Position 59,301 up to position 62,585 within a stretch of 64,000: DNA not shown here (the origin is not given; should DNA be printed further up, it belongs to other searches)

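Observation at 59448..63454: Translationally coupled pair of large uncharacterised lipoproteins (340 aa and 995 aa): candidate novel envelope system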

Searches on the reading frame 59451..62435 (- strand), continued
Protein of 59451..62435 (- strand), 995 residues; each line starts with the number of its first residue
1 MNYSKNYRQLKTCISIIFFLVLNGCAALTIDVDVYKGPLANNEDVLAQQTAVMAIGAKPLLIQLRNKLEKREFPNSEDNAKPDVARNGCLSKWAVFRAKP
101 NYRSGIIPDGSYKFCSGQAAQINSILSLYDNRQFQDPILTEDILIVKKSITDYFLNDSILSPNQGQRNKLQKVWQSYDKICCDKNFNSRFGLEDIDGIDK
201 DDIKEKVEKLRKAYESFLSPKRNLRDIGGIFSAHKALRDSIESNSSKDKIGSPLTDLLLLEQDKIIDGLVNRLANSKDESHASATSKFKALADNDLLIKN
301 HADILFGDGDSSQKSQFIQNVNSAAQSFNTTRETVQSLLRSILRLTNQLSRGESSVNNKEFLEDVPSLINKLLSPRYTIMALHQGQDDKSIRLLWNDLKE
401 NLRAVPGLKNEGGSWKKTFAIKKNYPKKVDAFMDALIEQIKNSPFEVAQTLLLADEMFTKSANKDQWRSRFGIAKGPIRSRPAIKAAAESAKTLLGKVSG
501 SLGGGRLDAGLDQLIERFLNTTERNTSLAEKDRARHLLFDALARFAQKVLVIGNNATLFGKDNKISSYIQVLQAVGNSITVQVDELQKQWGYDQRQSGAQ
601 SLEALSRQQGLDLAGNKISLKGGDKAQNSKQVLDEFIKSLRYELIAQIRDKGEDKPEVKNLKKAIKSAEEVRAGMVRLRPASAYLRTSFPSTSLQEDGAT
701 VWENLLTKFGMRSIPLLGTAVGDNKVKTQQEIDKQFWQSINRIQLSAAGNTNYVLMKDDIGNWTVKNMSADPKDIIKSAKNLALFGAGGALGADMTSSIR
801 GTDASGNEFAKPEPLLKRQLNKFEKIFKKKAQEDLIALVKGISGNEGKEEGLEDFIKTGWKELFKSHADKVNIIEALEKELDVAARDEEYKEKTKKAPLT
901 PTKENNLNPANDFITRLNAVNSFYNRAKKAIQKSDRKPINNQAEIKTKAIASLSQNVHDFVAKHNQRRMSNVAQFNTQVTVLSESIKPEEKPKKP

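Call 44: fold_search(model_id=the predicted structure, library=pdb)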
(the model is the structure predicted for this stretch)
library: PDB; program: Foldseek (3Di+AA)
matches with E <= 10: 258; with E <= 0.001: 0
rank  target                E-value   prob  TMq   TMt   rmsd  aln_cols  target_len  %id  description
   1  6qxa_D                6.3e-02  0.14  0.07  0.08  31.1       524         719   11  Structure of membrane bound pyrophosphatase from Thermotoga maritima in complex with imidodiphosphate and N-[(2-amino- (released 2019-04-10)
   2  6qxa_B                1.3e-01  0.10  0.06  0.08  30.3       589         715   12  Structure of membrane bound pyrophosphatase from Thermotoga maritima in complex with imidodiphosphate and N-[(2-amino- (released 2019-04-10)
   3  5lzq_A                1.5e-01  0.09  0.07  0.08  32.2       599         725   10  Crystal structure of Thermotoga maritima sodium pumping membrane integral pyrophosphatase in complex with imidodiphosp (released 2016-12-14)
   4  1tr2_A                1.6e-01  0.07  0.08  0.08  43.6      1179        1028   11  Crystal structure of human full-length vinculin (residues 1-1066) (released 2005-11-15)
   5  7z8k_e                1.7e-01  0.10  0.10  0.11  34.9       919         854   10  Cytoplasmic dynein (A1) bound to BICDR1 (released 2022-07-27)
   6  2pfv                  2.1e-01  0.09  0.07  0.10  38.4       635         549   13  S. cerevisiae Exo70 with additional residues to 2.1 Angrstrom resolution (released 2007-05-22)
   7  8glv_Kr               2.1e-01  0.08  0.07  0.08  30.7       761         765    8  96-nm repeat unit of doublet microtubules from Chlamydomonas reinhardtii flagella (released 2023-05-31)
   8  7uw5_A                2.6e-01  0.04  0.06  0.07  35.5       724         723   12  EcMscK G924S mutant in a closed conformation (released 2022-11-23)
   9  8ga7                  3.6e-01  0.12  0.09  0.14  29.4       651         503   11  Geometrically programmable nanomaterial construction using regularized protein building blocks (released 2024-03-13)
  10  5gpj_B                3.6e-01  0.07  0.08  0.10  32.1       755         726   10  Crystal Structure of Proton-Pumping Pyrophosphatase (released 2016-12-28)
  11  7za2_A                4.1e-01  0.16  0.09  0.21  25.8       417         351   10  GPC3-Unc5D octamer structure and role in cell migration (released 2022-11-02)
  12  1tr2_B                4.1e-01  0.07  0.09  0.09  42.6      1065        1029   11  Crystal structure of human full-length vinculin (residues 1-1066) (released 2005-11-15)
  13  5wa3_B                4.3e-01  0.30  0.07  0.18  23.6       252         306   13  Pyridine synthase, TbtD, from thiomuracin biosynthesis (released 2017-11-22)
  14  9hcj_K0               4.4e-01  0.06  0.08  0.10  34.3       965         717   11  D. discoideum nuclear pore complex (released 2024-12-25)
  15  7ogt_B                5.5e-01  0.03  0.05  0.07  48.2       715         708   13  Folded elbow of cohesin (released 2021-07-28)
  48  5iqp_B                2.0e+00  0.04  0.05  0.14  21.5       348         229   12  14-3-3 PROTEIN TAU ISOFORM (released 2016-03-23)
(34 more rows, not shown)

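Call 47: find_encoding_contigs(protein=P0003, flank=8000, max_places=2)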
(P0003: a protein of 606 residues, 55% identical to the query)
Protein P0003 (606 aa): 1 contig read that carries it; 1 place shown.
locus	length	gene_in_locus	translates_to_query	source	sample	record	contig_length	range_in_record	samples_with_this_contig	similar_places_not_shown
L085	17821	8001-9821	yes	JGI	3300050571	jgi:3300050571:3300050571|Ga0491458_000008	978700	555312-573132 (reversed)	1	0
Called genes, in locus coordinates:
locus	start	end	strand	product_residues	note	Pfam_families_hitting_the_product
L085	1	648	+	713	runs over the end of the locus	PF03480:DctP, PF13458:Peripla_BP_6, PF01094:ANF_receptor, PF13433:Peripla_BP_5 (weak)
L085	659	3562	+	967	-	PF00989:PAS (weak), PF13426:PAS_9, PF00512:HisKA, PF02518:HATPase_c, PF00072:Response_reg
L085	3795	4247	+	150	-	PF00072:Response_reg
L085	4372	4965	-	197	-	PF16694:Cytochrome_P460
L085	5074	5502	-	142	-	PF14325:DUF4383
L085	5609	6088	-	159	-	PF04945:YHS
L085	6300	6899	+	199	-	PF00440:TetR_N, PF16925:TetR_C_13 (weak), PF21993:TetR_C_13_2 (weak)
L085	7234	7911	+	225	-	-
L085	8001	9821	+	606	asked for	-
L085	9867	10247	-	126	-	-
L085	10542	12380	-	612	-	-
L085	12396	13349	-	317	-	PF07726:AAA_3 (weak), PF07728:AAA_5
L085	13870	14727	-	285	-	PF04185:Phosphoesterase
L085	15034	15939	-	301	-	PF10340:Say1_Mug180, PF20434:BD-FAE, PF07859:Abhydrolase_3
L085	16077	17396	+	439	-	PF05977:MFS_3, PF07690:MFS_1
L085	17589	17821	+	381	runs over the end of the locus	PF04551:GcpE, PF26540:GcpE_C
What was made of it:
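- Tried and rejected: It lies beyond the terminator and is absent in L085 (call 47).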

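Call 51: search_protein_families(library=phrogs, proteins=[window:59451-62435:-], max_evalue=0.1)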
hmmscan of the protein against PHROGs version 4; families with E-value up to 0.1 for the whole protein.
window:59451-62435:- (995 aa): 0 families

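Call 63: find_related_loci(query=A3, collection=genome_contigs, flank=3000)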
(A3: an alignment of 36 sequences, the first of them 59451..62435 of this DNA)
Query A3 (995 aa) in genome_contigs; peptide patterns used: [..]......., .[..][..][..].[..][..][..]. (x = any residue, [..] = any of these).
214 stretches matched a pattern; 156 encode a relative of the query (tblastn E <= 1e-3); the best 80 are kept; 80 distinct loci.
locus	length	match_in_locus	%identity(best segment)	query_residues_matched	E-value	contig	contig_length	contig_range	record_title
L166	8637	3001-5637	31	22-862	1e-85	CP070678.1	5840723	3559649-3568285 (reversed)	MAG: Phycisphaerales bacterium isolate bin7 chromosome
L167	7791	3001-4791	35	19-606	4e-73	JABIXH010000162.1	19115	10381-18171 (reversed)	MAG: Nitrospina sp. isolate SI073_bin113 k141_674036, whole genome shotgun sequence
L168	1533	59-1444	35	434-829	2e-66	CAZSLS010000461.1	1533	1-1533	MAG TPA_asm: uncultured Planctomycetaceae bacterium isolate SRP260945_co1_237 genome assembly, contig: NODE_219818_lengt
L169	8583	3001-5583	29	14-860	3e-62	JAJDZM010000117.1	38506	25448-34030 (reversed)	MAG: Candidatus Binatia bacterium isolate jk18x40bins.50 k141_502446, whole genome shotgun sequence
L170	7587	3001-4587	43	5-788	3e-61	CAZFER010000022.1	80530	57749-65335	MAG TPA_asm: uncultured bacterium isolate SRP141376_co4_53 genome assembly, contig: NODE_502_length_80530_cov_8.804175,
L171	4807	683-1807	38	613-986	7e-60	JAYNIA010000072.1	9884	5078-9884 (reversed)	MAG: Nitrospinota bacterium isolate 139544_COM_vamb_bins.tsv.103 NODE_8348_length_9884_cov_9.854614, whole genome shotgu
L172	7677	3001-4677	38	24-790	6e-59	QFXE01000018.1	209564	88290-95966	MAG: endosymbiont of Escarpia spicata isolate A1462 scaffold256414_len209564_cov111_read99_cluster11, whole genome shotg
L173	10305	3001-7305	34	11-991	9e-57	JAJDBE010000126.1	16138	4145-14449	MAG: Nitrospinaceae bacterium isolate OFTM6 OFTM6_125, whole genome shotgun sequence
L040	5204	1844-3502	39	24-789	2e-56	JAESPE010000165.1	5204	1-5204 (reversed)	MAG: gamma proteobacterium endosymbiont of Lamellibrachia anaximandri isolate Eratosthenes 1 165, whole genome shotgun s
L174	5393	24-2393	27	25-808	5e-55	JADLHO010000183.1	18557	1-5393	MAG: Planctomycetota bacterium isolate SJ480 c_000000943957, whole genome shotgun sequence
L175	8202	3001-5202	30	24-971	2e-54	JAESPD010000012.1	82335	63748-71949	MAG: gamma proteobacterium endosymbiont of Lamellibrachia anaximandri isolate Palinuro 2 12, whole genome shotgun sequen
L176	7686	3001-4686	37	24-789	1e-53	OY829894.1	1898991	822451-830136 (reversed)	MAG: Sedimenticolaceae bacterium isolate 6ff8635f-dff1-4316-91b4-0e33d66fd4de genome assembly, chromosome: 4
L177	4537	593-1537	37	628-931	7e-53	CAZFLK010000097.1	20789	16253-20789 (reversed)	MAG TPA_asm: uncultured Verrucomicrobiota bacterium isolate SRP134809_co1_59 genome assembly, contig: NODE_4775_length_2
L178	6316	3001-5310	29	28-793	2e-68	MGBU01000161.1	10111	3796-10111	MAG: Candidatus Rokubacteria bacterium GWA2_73_35 gwa2_scaffold_33607, whole genome shotgun sequence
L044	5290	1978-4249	36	28-793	2e-52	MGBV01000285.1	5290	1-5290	MAG: Candidatus Rokubacteria bacterium GWC2_70_16 gwc2_scaffold_77705, whole genome shotgun sequence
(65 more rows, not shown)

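Call 72: fold_search(model_id=the predicted structure, library=viral)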
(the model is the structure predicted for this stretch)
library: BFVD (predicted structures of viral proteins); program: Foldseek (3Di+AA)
matches with E <= 10: 378; with E <= 0.001: 1
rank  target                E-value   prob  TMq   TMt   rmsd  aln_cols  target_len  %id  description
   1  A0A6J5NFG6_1          7.6e-04  0.30  0.07  0.06  47.4      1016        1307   11  Phage tail tape measure protein [uncultured Caudovirales phage]
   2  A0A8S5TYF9            1.9e-03  0.47  0.07  0.10  35.8       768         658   10  Tail tape measure protein [Siphoviridae sp. ctDsE1]
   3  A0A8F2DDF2            2.5e-03  0.47  0.09  0.07  40.4      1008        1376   10  (no name in the UniProt tables at hand)
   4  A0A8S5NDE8            2.8e-03  0.33  0.09  0.08  41.0      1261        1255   11  Tail tape measure protein [Myoviridae sp. ct9MV2]
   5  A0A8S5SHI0            4.7e-03  0.20  0.06  0.07  48.7       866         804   13  Uncharacterized protein (Fragment) [Siphoviridae sp. ctzyE57]
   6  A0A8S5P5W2            7.2e-03  0.23  0.07  0.08  42.1       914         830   11  Minor tail protein [Siphoviridae sp. ctgEn20]
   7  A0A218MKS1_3          9.7e-03  0.10  0.06  0.05  43.3      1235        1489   12  Uncharacterized protein [uncultured virus]
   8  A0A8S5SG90            1.4e-02  0.16  0.07  0.09  37.4       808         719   13  Minor tail protein [Siphoviridae sp. ctxvK3]
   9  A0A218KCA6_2          1.4e-02  0.16  0.09  0.08  47.8      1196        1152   11  Putative tail tape measure protein [Bacillus phage PBC2]
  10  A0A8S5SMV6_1          1.7e-02  0.18  0.07  0.05  41.4       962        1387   11  RNA polymerase [Podoviridae sp. ctIKM86]
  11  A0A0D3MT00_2          2.6e-02  0.20  0.11  0.10  41.4      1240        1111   10  Tail tape measure protein [Lactococcus phage WRP3]
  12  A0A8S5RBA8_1          2.8e-02  0.11  0.07  0.07  43.6      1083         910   10  Chromosome segregation ATPase [virus sp. ctmTa7]
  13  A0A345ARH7            2.9e-02  0.15  0.09  0.08  49.3      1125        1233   10  Tail tape measure protein [Paenibacillus phage Wanderer]
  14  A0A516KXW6            3.1e-02  0.11  0.07  0.08  52.1      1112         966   12  (no name in the UniProt tables at hand)
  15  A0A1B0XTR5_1          3.5e-02  0.14  0.08  0.09  41.7       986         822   11  (no name in the UniProt tables at hand)
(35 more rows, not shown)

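Call 77: list_cluster_members(proteins=[P0087, P0114, P0115, P0119, P0163, P0055])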
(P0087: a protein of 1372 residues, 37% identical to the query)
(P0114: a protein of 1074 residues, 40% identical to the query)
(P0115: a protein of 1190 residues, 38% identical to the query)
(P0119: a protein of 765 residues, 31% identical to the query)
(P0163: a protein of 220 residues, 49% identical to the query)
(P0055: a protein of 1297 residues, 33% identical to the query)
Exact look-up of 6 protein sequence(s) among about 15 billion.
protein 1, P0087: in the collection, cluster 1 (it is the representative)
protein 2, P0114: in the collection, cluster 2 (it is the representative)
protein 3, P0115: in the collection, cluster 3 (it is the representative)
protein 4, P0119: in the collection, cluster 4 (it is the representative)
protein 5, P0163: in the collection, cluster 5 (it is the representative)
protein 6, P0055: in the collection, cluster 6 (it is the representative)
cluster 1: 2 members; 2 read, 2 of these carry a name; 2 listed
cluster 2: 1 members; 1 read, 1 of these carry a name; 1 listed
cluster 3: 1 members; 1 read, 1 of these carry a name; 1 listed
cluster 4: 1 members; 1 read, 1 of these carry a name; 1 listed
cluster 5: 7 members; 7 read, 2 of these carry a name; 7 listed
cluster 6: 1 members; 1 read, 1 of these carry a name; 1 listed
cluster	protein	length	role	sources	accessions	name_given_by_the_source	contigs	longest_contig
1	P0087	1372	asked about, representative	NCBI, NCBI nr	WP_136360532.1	hypothetical protein [Desulfatibacillum aliphaticivorans]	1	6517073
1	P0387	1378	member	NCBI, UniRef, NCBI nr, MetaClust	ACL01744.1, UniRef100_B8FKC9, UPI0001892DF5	hypothetical protein Dalk_0034 [Desulfatibacillum aliphaticivorans] | Uncharacterized protein n=2 Tax=Desulfatibacillum aliphaticivorans TaxID=218208 ... | status=active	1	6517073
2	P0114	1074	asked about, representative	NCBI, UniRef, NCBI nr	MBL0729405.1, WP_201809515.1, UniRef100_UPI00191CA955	hypothetical protein [Piscinibacter sp. HJYY11] | hypothetical protein n=1 Tax=Piscinibacter sp. HJYY11 TaxID=2801333 RepID=UPI00191CA955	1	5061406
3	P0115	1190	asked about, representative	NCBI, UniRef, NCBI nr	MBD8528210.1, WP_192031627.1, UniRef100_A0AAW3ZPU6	hypothetical protein [Pseudomarimonas arenosa] | Uncharacterized protein n=1 Tax=Pseudomarimonas arenosa TaxID=2774145 ...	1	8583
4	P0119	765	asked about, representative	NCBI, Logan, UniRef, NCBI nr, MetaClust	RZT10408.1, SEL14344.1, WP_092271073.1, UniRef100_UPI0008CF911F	hypothetical protein SAMN05216319_1134 [Duganella sp. CF402] | hypothetical protein n=1 Tax=unclassified Duganella TaxID=2636909 RepID=UPI0008CF911F | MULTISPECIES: hypothetical protein [unclassified Duganella]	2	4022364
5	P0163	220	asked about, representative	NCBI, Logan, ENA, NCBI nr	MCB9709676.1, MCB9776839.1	MAG: hypothetical protein H6750_21240 [Nitrospiraceae bacterium] | hypothetical protein [Nitrospiraceae bacterium]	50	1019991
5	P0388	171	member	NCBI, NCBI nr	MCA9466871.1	MAG: hypothetical protein KC643_15710, partial [Nitrospira sp.] | hypothetical protein [Nitrospira sp.]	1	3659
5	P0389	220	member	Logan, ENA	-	-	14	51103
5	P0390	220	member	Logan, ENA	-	-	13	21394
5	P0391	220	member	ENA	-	-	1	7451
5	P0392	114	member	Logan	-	-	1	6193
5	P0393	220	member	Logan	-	-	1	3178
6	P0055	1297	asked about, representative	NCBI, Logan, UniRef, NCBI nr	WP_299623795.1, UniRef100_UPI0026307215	hypothetical protein [Pelagibius sp.] | hypothetical protein n=1 Tax=Pelagibius sp. TaxID=1931238 RepID=UPI0026307215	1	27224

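Call 79: find_encoding_contigs(protein=P0087, flank=8000, max_places=1)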
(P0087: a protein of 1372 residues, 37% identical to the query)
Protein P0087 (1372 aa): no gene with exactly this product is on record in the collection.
